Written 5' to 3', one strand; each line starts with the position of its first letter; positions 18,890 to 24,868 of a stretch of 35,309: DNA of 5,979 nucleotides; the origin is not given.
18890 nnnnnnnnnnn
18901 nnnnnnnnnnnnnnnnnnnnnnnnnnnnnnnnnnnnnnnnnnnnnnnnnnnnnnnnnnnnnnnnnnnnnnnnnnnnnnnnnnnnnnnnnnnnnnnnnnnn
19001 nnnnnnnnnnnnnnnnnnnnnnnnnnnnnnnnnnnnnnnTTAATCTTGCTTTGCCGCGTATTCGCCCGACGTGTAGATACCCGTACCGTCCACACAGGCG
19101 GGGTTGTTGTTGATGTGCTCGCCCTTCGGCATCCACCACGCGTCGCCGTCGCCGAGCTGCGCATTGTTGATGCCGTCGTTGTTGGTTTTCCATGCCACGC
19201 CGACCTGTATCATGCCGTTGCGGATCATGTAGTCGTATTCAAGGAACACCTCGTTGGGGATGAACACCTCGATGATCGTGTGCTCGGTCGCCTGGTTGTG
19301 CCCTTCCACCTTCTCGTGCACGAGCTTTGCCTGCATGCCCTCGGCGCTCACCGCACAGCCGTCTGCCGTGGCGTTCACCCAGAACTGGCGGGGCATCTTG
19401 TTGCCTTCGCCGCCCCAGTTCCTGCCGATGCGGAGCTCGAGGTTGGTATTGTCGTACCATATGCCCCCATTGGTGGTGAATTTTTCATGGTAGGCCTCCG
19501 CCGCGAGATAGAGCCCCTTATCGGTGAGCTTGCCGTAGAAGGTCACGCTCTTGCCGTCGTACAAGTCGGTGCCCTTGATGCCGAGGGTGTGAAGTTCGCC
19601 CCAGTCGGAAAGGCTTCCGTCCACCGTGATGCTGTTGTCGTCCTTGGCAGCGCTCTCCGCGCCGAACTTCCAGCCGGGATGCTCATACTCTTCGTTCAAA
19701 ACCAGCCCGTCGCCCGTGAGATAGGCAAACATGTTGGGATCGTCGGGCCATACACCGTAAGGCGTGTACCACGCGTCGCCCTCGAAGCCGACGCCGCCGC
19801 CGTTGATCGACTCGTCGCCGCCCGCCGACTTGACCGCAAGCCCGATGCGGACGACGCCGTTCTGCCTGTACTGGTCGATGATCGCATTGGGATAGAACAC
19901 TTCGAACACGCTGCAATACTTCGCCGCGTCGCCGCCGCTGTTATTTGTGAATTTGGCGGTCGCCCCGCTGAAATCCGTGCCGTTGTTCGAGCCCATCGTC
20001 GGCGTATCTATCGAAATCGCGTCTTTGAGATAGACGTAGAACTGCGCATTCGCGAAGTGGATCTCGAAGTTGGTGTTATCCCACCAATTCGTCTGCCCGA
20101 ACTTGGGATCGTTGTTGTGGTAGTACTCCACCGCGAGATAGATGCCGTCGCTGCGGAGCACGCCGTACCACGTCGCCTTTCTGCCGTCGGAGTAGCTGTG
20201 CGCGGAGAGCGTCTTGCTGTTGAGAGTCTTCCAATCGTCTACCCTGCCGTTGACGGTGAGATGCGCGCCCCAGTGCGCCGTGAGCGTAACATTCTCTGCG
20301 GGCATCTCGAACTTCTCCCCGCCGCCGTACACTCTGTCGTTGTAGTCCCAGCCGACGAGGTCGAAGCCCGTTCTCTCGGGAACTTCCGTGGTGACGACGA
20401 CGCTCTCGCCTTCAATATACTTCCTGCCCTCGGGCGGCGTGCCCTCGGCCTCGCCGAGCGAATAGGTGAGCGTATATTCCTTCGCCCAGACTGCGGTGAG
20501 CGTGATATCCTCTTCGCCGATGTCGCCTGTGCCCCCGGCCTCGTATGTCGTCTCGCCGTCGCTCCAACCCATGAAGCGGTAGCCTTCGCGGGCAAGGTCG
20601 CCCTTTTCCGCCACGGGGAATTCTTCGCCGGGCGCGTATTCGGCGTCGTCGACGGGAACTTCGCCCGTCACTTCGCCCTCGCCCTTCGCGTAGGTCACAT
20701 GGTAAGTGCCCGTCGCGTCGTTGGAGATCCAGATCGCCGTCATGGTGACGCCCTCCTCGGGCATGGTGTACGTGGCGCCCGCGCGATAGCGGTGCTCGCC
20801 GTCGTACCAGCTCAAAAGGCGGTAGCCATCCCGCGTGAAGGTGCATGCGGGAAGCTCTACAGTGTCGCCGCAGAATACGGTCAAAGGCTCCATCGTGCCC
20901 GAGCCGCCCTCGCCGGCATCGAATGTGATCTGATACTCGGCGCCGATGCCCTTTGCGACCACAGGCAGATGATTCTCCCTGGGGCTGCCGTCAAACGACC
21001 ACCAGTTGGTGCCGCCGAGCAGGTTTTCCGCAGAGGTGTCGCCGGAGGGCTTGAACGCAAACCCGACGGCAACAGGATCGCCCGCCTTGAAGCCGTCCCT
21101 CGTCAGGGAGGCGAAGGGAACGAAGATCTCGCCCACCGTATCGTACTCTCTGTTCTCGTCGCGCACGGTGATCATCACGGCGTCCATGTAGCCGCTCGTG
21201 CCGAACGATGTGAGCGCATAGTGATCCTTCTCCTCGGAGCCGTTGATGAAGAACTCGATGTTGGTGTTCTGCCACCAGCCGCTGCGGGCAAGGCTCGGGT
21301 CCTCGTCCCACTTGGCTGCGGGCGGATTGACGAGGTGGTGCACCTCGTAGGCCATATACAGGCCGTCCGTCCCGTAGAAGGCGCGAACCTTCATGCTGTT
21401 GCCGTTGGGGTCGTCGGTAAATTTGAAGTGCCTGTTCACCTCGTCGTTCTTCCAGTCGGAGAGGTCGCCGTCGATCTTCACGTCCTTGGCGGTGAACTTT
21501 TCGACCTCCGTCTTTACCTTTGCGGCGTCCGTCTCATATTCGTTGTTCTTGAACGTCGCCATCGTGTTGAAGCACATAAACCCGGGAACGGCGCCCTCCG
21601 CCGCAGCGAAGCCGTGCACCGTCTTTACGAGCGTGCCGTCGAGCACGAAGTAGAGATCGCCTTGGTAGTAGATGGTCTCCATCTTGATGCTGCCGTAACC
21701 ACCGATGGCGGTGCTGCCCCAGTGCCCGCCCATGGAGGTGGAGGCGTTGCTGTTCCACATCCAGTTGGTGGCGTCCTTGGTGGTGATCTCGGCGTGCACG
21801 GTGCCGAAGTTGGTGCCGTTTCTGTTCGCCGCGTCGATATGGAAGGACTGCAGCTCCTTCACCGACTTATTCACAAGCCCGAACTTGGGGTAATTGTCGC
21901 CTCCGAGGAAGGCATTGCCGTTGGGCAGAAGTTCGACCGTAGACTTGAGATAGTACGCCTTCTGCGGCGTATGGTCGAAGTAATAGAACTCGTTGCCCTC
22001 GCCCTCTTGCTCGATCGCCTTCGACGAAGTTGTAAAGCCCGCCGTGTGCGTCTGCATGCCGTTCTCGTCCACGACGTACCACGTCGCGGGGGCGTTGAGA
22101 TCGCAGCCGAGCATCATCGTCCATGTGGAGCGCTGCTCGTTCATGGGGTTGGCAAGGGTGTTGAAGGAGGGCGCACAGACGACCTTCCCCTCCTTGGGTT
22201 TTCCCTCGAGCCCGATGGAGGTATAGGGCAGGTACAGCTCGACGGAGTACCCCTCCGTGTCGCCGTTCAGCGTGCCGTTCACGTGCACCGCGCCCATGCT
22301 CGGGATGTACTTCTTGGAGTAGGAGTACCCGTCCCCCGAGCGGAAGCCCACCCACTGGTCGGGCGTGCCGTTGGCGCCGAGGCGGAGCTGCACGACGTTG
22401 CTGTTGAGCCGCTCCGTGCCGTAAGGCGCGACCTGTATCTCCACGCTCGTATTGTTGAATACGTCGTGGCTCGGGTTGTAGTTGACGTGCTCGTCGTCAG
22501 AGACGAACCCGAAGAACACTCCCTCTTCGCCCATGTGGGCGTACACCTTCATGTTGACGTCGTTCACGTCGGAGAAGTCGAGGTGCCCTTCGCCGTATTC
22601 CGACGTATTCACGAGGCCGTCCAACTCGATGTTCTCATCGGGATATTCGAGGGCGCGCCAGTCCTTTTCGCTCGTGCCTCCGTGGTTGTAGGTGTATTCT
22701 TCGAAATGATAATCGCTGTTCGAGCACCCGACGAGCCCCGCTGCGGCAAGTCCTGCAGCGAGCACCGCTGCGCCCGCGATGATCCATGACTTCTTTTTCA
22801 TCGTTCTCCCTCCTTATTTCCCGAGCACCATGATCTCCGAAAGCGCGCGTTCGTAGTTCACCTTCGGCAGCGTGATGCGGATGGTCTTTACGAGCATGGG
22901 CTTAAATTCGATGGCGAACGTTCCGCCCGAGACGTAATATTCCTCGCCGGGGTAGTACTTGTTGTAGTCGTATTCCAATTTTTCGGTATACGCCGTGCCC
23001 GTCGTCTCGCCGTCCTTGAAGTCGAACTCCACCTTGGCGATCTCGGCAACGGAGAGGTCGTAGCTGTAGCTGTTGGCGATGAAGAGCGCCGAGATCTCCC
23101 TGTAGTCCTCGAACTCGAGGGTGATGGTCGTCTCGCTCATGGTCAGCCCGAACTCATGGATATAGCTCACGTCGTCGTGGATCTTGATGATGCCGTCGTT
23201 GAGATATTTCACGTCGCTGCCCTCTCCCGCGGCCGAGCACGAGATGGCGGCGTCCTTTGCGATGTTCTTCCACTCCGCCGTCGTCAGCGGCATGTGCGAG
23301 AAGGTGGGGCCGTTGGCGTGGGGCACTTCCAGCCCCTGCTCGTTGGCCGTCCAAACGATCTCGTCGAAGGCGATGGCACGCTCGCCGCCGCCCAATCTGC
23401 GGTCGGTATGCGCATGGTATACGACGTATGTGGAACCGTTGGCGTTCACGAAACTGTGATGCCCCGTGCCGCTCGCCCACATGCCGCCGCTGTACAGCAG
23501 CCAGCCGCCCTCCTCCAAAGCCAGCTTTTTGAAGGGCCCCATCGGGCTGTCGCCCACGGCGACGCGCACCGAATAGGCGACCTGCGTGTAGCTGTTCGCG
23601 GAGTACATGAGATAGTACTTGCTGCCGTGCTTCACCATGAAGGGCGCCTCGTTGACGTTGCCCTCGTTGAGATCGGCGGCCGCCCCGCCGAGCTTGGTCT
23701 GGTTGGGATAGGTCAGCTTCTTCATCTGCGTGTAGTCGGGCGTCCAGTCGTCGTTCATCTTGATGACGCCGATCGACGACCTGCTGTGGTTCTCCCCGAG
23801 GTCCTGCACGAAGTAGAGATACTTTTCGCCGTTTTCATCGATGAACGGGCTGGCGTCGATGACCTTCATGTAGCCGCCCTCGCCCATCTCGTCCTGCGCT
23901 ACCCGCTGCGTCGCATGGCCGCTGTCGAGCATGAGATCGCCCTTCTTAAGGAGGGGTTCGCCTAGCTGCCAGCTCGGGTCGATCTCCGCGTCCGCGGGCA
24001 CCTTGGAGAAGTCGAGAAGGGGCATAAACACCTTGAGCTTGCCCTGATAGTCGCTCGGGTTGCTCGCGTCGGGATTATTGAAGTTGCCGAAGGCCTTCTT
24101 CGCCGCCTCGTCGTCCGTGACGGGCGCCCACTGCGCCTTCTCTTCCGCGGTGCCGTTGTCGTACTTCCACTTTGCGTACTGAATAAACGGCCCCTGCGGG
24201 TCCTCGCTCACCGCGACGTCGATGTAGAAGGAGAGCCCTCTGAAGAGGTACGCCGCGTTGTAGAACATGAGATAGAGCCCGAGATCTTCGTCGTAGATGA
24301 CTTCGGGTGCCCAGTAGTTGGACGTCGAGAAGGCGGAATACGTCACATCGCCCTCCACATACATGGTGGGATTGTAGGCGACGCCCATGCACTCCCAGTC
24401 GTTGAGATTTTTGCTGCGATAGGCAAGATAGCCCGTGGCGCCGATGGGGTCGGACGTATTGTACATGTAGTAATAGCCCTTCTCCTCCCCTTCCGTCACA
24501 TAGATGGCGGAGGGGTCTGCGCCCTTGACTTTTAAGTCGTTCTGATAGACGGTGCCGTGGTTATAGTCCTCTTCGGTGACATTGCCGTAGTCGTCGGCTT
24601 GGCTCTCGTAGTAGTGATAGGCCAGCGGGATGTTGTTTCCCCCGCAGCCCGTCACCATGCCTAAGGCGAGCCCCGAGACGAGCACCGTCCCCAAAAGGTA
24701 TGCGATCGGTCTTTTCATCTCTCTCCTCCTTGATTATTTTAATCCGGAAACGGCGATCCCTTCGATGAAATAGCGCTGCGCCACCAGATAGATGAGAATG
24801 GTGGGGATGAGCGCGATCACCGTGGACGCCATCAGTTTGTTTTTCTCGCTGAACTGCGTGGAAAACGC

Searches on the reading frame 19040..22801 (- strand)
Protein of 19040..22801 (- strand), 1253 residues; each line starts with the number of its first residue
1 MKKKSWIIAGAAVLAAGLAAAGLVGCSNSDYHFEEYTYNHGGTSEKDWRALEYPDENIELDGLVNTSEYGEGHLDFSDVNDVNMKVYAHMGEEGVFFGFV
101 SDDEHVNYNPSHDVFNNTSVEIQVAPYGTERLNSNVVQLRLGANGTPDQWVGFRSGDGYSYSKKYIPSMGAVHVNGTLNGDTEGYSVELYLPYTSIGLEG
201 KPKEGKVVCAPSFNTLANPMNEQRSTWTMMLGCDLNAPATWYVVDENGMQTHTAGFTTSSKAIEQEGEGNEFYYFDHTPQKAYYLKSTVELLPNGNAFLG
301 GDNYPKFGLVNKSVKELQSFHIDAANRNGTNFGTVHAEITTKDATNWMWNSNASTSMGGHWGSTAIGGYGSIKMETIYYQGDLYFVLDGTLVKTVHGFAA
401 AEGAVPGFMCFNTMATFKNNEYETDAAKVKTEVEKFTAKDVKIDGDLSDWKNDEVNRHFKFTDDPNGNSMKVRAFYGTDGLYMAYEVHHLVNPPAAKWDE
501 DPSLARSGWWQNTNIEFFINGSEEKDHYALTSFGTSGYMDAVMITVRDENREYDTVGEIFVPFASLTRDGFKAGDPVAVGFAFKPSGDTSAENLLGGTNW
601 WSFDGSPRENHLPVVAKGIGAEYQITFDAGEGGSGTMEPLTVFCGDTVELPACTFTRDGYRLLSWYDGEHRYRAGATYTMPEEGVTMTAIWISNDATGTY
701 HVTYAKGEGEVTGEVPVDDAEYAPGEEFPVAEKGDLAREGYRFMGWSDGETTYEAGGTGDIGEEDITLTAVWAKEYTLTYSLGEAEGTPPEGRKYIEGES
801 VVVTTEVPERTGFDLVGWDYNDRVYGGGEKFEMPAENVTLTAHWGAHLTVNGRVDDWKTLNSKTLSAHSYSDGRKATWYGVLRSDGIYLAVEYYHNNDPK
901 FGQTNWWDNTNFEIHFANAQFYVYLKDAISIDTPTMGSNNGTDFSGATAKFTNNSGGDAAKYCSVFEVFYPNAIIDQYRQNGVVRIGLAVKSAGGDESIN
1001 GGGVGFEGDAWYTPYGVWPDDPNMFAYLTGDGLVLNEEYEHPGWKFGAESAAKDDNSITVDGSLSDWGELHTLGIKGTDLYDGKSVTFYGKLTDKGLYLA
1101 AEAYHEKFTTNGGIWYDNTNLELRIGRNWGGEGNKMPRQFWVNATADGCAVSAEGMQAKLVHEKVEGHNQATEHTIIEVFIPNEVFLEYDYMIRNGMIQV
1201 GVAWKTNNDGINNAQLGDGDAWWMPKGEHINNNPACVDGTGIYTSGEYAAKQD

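Call 16: search_protein_families(library=ncbifam, proteins=[window:19040-22801:-], max_evalue=0.00001)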
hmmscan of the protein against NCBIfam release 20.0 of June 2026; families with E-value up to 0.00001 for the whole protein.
window:19040-22801:- (1253 aa): 1 family
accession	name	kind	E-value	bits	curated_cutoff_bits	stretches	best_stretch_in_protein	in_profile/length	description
TIGR02543.1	List_Bact_rpt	repeat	4.9e-06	26.8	20.95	0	808-845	1-41/44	TIGR02543 family repeat protein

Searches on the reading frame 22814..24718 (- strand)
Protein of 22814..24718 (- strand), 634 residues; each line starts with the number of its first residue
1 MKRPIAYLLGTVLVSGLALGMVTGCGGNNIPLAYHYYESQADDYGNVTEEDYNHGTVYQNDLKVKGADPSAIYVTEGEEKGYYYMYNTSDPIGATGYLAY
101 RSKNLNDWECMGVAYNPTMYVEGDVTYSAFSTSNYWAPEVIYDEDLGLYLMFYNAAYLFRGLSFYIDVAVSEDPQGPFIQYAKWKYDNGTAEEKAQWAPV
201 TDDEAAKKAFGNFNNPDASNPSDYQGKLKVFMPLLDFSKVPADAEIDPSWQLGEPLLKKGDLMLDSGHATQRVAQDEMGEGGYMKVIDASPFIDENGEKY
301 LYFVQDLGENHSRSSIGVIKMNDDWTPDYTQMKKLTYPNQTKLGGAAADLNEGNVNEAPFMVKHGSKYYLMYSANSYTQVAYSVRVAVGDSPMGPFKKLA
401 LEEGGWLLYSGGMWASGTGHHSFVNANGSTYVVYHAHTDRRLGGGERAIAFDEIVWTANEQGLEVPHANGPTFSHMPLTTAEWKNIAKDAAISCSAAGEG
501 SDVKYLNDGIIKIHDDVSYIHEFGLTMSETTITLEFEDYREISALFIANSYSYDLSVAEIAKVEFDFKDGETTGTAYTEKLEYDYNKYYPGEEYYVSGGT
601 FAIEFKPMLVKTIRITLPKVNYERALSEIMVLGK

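Call 16: search_protein_families(library=ncbifam, proteins=[window:22814-24718:-], max_evalue=0.00001)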
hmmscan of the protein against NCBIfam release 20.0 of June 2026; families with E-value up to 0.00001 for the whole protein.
window:22814-24718:- (634 aa): 1 family
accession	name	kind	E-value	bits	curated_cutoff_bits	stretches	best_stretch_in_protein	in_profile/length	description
NF049888.1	AlphArabdaseBT0367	equivalog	1.5e-06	27.2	800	0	96-189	80-175/486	arabinan endo-1,5-alpha-L-arabinosidase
